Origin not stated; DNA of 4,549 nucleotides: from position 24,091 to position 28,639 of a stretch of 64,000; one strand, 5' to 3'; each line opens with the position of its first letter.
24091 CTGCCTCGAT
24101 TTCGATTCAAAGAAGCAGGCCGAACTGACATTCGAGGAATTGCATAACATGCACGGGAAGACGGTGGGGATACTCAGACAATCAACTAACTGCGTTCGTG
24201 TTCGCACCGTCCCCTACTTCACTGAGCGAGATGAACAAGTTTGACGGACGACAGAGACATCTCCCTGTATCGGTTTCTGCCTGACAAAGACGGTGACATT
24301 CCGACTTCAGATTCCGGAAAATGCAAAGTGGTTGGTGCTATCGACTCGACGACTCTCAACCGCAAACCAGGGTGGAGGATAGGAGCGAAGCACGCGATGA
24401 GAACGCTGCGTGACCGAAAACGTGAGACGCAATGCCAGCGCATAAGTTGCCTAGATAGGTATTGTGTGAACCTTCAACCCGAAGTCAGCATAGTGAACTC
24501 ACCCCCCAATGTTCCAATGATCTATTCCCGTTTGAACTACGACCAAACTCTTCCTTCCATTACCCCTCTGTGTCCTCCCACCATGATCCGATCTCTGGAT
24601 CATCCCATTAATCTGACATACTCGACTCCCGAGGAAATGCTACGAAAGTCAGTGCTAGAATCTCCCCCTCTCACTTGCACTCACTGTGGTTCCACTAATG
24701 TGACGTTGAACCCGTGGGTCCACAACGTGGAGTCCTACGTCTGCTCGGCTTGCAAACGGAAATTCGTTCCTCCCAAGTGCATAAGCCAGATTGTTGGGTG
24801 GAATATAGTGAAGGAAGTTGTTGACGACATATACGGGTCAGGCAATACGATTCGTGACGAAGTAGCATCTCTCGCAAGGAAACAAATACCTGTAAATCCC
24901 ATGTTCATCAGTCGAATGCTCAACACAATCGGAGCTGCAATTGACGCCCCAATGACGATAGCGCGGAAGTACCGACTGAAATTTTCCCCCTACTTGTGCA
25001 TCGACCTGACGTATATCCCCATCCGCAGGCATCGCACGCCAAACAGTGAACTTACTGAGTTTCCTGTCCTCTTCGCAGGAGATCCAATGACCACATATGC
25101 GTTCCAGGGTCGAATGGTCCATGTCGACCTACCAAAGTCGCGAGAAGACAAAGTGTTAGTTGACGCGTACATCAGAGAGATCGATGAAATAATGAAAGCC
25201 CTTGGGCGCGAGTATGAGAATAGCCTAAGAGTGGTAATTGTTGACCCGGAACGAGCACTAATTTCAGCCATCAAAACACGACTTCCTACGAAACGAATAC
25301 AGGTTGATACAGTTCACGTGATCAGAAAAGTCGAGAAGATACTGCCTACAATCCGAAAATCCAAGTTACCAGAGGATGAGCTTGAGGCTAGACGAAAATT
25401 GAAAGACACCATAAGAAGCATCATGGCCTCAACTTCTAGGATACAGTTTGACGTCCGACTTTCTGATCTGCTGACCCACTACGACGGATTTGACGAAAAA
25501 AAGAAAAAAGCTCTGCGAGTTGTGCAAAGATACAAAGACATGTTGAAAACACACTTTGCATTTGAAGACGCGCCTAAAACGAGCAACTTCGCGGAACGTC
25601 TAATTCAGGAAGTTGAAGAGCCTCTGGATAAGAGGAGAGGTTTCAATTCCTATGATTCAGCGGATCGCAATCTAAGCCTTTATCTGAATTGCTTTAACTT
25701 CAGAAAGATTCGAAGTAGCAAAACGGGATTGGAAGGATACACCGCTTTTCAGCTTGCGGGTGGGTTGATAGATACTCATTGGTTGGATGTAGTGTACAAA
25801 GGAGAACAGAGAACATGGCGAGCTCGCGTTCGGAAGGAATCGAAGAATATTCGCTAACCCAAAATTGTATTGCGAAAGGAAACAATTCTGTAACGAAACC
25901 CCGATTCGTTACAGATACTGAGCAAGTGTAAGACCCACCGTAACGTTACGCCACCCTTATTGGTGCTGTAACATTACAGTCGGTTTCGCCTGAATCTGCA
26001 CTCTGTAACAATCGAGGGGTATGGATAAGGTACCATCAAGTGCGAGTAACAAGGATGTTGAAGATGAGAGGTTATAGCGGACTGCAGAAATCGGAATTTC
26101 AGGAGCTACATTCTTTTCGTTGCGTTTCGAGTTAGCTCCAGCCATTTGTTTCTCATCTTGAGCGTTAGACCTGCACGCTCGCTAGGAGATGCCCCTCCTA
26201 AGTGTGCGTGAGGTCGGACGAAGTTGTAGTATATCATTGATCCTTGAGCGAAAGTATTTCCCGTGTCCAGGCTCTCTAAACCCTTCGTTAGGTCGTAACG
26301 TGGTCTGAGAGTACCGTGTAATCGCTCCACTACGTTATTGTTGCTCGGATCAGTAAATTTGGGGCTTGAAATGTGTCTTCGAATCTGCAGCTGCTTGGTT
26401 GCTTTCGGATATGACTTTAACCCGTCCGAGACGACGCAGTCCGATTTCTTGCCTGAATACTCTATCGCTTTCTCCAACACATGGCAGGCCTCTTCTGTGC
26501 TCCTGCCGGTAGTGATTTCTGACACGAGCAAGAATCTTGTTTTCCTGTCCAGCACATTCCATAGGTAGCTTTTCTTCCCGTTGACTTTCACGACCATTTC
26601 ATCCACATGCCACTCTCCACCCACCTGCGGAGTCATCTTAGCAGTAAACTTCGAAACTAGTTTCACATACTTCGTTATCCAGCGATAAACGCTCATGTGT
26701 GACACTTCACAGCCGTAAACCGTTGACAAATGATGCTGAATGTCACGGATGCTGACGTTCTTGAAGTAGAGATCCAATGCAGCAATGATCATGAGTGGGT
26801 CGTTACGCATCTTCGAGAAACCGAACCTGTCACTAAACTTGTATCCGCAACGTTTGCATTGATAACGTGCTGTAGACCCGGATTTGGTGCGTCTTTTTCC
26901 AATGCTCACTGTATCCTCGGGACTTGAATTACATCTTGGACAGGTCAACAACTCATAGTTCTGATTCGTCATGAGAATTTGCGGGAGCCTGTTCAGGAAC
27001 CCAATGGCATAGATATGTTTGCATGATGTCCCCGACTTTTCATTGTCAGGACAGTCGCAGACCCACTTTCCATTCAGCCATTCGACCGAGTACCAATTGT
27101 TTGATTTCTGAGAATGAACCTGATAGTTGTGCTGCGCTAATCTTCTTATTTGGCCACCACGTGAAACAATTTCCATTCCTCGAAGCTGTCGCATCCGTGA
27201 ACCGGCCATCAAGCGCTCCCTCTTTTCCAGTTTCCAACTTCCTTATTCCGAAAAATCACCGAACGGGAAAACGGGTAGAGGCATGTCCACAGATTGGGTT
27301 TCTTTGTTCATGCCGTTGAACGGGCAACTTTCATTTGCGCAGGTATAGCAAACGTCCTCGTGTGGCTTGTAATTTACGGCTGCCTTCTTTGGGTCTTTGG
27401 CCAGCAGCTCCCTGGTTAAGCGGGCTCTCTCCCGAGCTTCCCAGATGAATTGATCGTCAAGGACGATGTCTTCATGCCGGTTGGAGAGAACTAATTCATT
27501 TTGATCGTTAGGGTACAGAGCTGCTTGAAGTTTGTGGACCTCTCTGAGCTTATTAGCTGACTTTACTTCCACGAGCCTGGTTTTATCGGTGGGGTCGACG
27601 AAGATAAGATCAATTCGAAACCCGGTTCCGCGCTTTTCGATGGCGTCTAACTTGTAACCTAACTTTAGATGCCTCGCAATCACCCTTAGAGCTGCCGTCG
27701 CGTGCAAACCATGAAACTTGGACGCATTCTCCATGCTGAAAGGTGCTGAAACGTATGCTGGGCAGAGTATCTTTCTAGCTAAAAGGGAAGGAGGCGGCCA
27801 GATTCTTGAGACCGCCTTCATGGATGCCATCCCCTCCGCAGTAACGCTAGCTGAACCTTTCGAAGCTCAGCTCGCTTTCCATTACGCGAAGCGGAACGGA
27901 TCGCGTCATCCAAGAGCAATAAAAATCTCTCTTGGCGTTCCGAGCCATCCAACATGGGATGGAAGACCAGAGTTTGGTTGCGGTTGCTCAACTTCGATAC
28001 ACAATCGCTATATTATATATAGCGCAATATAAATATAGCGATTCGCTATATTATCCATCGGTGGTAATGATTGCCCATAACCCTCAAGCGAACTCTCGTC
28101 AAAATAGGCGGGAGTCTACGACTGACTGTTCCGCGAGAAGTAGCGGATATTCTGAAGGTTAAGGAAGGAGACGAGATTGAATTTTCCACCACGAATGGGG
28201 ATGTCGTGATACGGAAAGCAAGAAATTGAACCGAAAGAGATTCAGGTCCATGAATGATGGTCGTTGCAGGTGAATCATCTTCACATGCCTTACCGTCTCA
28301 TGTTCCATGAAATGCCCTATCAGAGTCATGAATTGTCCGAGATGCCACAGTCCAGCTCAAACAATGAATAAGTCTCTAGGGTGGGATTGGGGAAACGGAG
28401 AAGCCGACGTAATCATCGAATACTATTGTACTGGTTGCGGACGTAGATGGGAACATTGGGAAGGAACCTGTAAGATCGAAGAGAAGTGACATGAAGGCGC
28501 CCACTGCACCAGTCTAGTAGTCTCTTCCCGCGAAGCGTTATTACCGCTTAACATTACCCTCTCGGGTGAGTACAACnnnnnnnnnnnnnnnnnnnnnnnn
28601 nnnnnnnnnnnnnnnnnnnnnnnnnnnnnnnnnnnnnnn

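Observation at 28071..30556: Candidate undescribed system: AbrB-like, Zn-ribbon, membrane-anchored 5'(3')-deoxynucleotidase, 4-TM protein, second AbrB-like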

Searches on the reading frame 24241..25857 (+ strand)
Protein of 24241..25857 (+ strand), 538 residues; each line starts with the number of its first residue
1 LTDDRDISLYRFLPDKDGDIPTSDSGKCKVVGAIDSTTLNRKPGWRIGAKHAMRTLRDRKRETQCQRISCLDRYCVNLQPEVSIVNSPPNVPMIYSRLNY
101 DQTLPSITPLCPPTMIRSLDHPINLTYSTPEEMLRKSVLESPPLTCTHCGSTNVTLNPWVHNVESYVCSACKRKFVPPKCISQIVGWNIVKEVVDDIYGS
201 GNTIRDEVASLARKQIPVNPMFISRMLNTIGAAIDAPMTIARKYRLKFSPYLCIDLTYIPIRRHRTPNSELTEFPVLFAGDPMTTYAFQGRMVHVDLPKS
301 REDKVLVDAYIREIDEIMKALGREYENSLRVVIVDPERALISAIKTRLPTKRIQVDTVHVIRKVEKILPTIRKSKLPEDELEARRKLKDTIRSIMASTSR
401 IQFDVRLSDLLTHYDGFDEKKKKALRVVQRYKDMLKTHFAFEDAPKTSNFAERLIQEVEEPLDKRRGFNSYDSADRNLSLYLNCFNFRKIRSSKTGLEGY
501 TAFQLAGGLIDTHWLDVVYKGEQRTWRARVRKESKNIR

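Call 6: search_protein_families(library=pfam, proteins=[window:24241-25857:+], max_evalue=0.01)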
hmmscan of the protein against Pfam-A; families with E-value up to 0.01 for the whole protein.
window:24241-25857:+ (538 aa): 2 families
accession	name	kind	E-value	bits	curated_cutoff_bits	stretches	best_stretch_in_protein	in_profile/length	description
PF01610.23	DDE_Tnp_ISL3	-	1e-08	35.7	23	1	312-461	38-181/240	Transposase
PF00872.24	Transposase_mut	-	0.00053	19.4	21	0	328-481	225-368/379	Transposase, Mutator family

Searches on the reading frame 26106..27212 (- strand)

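Call 6: search_protein_families(library=pfam, proteins=[window:26106-27212:-], max_evalue=0.01)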
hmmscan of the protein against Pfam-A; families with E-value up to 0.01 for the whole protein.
window:26106-27212:- (368 aa): 5 families
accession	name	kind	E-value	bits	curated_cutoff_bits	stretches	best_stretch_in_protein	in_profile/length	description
PF13610.12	DDE_Tnp_IS240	-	3.9e-21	76.1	27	1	200-329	3-133/139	DDE domain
PF00665.32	rve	-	1.2e-10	42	32.6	1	196-281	3-92/102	Integrase core domain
PF13683.12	rve_3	-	1.8e-07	31.3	26.5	1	287-343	11-67/67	Integrase core domain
PF04434.22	SWIM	-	0.00079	19.3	19.6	1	43-69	3-32/38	SWIM zinc finger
PF24042.1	DUF7351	-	0.0068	16.6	31.2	0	90-134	68-112/177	Domain of unknown function (DUF7351)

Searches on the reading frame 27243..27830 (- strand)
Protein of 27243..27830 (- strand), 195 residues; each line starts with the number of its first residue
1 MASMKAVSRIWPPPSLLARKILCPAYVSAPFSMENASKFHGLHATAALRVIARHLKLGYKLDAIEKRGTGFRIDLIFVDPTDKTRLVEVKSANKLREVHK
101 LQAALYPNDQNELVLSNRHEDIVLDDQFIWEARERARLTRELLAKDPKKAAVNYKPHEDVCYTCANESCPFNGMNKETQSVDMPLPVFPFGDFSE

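Call 6: search_protein_families(library=pfam, proteins=[window:27243-27830:-], max_evalue=0.01)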
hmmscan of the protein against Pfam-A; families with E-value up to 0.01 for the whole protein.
window:27243-27830:- (195 aa): 0 families

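Call 35: search_solved_structures(query=window:27243-27830:-, max_evalue=10)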
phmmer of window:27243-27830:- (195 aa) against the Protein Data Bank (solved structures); distinct sequences matched with E-value up to 10: 3.
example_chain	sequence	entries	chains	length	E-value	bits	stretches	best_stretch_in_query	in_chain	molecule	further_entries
8t2x_AE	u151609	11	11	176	0.27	14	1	87-144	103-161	60S ribosomal protein L6-A | Large ribosomal subunit protein eL6A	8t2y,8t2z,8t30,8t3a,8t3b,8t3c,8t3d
4u3m_L6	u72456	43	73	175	0.38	13.5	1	87-144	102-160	60S ribosomal protein L6-A | Large ribosomal subunit protein eL6A | eL6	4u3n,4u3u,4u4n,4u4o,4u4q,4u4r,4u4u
3j6x_L6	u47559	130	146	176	0.39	13.5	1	87-144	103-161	60S ribosomal protein L6 | eL6 | 60S ribosomal protein L6-A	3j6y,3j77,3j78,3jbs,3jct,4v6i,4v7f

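Call 69: search_protein_families(library=ncbifam, proteins=[window:27243-27830:-], max_evalue=0.1)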
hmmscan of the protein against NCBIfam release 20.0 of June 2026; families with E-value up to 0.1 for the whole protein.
window:27243-27830:- (195 aa): 0 families
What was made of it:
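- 27243..27830 (-): Context gene: a 195-aa Cas4/RecB-like PD-(D/E)xK candidate, transcribed divergently from the AbrB gene and sharing the operator-like region. No Pfam, NCBIfam or PDB hit (calls 6, 35, 69).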

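Call 85: search_protein_families(library=padloc, proteins=[window:27243-27830:-], max_evalue=0.01)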
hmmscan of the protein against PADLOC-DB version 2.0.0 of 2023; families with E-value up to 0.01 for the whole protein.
window:27243-27830:- (195 aa): 1 family
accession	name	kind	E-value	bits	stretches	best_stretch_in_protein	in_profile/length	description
PDLC01771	Cas4b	-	0.0064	14.7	0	65-106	47-88/162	-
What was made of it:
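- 27243..27830 (-): PADLOC Cas4b only at E 0.006 (call 85).
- Tried and rejected: Only a weak PADLOC hit (E 0.006) and nothing in Pfam, NCBIfam or PDB sequences (calls 6, 35, 69, 85).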

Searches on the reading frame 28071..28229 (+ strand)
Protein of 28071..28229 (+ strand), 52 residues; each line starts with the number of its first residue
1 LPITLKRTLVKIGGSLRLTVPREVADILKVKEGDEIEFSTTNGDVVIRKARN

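Call 3: search_protein_families(library=pfam, proteins=[window:28071-28229:+], max_evalue=1)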
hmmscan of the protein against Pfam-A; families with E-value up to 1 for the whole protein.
window:28071-28229:+ (52 aa): 2 families
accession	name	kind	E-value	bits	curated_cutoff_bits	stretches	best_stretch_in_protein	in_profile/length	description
PF04014.23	MazE_antitoxin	-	1.2e-10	41.6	24.7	1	10-51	2-44/48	Antidote-toxin recognition MazE, bacterial antitoxin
PF15937.10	PrlF_antitoxin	-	0.017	15.7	32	1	17-50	9-43/99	prlF antitoxin for toxin YhaV_toxin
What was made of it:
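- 28071..28229 (+): AbrB/MazE-type swapped-hairpin DNA-binding protein, 52 aa. Probably a local autoregulator. PF04014 E 1.2e-10, above cut-off (call 3).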

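Call 4: search_protein_families(library=padloc, proteins=[window:28071-28229:+], max_evalue=1)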
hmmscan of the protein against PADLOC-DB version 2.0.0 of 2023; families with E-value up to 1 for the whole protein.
window:28071-28229:+ (52 aa): 0 families

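Call 69: search_protein_families(library=ncbifam, proteins=[window:28071-28229:+], max_evalue=0.1)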
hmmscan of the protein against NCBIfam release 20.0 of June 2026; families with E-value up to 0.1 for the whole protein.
window:28071-28229:+ (52 aa): 7 families
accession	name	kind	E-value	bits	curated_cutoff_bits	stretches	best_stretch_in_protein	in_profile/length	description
TIGR02609.1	doc_partner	hypoth_equivalog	3.8e-08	33.6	55.9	1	7-50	1-44/74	putative addiction module antidote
TIGR01439.1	lp_hng_hel_AbrB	domain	1e-06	28.4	28.3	1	10-51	2-44/44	transcriptional regulator, AbrB family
NF050106.1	TA_MazE_antitoxin_Deino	equivalog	0.00056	20.1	65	1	17-46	2-31/65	type II toxin-antitoxin system MazE family antitoxin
TIGR02851.1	spore_V_T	equivalog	0.0015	18.4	235.9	1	16-49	13-47/180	stage V sporulation protein T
NF007429.0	PRK09974.1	equivalog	0.0019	18.1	125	1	17-51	22-57/114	type II toxin-antitoxin system PrlF family antitoxin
NF052488.1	TAtMazEAgrob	equivalog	0.0082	16.3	130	1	7-50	5-48/87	type II toxin-antitoxin system antitoxin MazE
NF042908.1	FMD_DH_FwdD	exception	0.083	13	175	1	23-49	38-64/129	tungsten-dependent formylmethanofuran dehydrogenase subunit FwdD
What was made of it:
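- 28071..28229 (+): NCBIfam AbrB domain TIGR01439, 28.4 bits against a cut-off of 28.3 (call 69).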

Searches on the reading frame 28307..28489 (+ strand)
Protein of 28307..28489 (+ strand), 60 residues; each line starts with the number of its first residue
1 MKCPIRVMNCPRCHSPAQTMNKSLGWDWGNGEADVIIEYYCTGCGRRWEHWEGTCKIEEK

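Call 3: search_protein_families(library=pfam, proteins=[window:28307-28489:+], max_evalue=1)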
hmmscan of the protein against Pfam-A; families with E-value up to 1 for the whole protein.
window:28307-28489:+ (60 aa): 8 families
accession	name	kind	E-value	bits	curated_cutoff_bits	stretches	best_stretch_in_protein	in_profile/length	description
PF09723.15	Zn_ribbon_8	-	0.01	16.3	34.4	1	37-52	4-19/41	Zinc ribbon domain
PF23451.1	Zn_ribbon_PaaD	-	0.033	14.2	27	1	7-23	14-30/53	PaaD zinc beta ribbon domain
PF22191.2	IBR_1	-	0.067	13.5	27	0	40-50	31-41/47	IBR domain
PF01096.23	Zn_ribbon_TFIIS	-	0.074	13.3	21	0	37-48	27-38/39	Transcription factor S-II (TFIIS)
PF05876.18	GpA_ATPase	-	0.078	13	25.6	1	8-52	195-237/247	Phage terminase large subunit gpA, ATPase domain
PF08271.17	Zn_Ribbon_TF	-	0.094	12.7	29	0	38-48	19-29/43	TFIIB zinc-binding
PF09699.15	Paired_CXXCH_1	-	0.12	12.6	20.6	1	4-24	3-23/41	Doubled CXXCH motif (Paired_CXXCH_1)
PF17283.8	Zn_ribbon_SprT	-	0.36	11.4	28.1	1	38-47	4-13/38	SprT-like zinc ribbon domain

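Call 4: search_protein_families(library=padloc, proteins=[window:28307-28489:+], max_evalue=1)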
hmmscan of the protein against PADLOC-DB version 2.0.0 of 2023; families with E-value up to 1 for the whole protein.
window:28307-28489:+ (60 aa): 0 families

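Call 64: find_homologous_proteins(query=window:28307-28489:+, max_evalue=0.01)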
Query window:28307-28489:+ (60 aa): 3 proteins with E <= 0.01 among 3 candidates.
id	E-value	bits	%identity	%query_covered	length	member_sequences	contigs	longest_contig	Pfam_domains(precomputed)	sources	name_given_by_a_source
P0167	6.9e-23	97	74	88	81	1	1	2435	-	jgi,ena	-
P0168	3.5e-18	82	85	68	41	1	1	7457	-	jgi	jgi:hypothetical protein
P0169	2.1e-16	77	85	68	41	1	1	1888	-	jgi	-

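Call 66: find_encoding_contigs(protein=P0168, flank=8000, max_places=2)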
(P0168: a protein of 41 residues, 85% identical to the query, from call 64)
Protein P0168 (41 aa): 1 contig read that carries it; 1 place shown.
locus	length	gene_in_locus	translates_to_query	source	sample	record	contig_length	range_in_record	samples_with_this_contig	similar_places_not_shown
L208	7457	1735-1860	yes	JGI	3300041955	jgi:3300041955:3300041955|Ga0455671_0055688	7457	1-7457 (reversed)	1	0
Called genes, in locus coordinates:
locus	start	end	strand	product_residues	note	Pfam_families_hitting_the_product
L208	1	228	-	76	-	?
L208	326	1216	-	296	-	PF13240:Zn_Ribbon_1 (weak)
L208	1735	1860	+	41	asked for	-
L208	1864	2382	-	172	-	-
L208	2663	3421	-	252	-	-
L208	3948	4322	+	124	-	-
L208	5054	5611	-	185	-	-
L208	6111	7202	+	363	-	-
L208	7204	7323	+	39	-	-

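Call 67: find_encoding_contigs(protein=P0167, flank=8000, max_places=2)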
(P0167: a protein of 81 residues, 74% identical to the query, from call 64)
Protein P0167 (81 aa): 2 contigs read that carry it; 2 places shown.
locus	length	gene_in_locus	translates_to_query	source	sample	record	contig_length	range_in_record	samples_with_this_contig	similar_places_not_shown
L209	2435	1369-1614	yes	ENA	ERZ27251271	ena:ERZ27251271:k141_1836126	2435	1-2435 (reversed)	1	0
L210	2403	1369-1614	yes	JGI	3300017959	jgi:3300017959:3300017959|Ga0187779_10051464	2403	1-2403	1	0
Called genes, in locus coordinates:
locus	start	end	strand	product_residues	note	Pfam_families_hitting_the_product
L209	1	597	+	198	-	?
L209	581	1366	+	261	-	-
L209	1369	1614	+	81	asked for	-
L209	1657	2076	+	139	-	-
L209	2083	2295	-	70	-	-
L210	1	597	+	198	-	?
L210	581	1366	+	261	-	-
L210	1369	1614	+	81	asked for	-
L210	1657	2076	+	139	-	-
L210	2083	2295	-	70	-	-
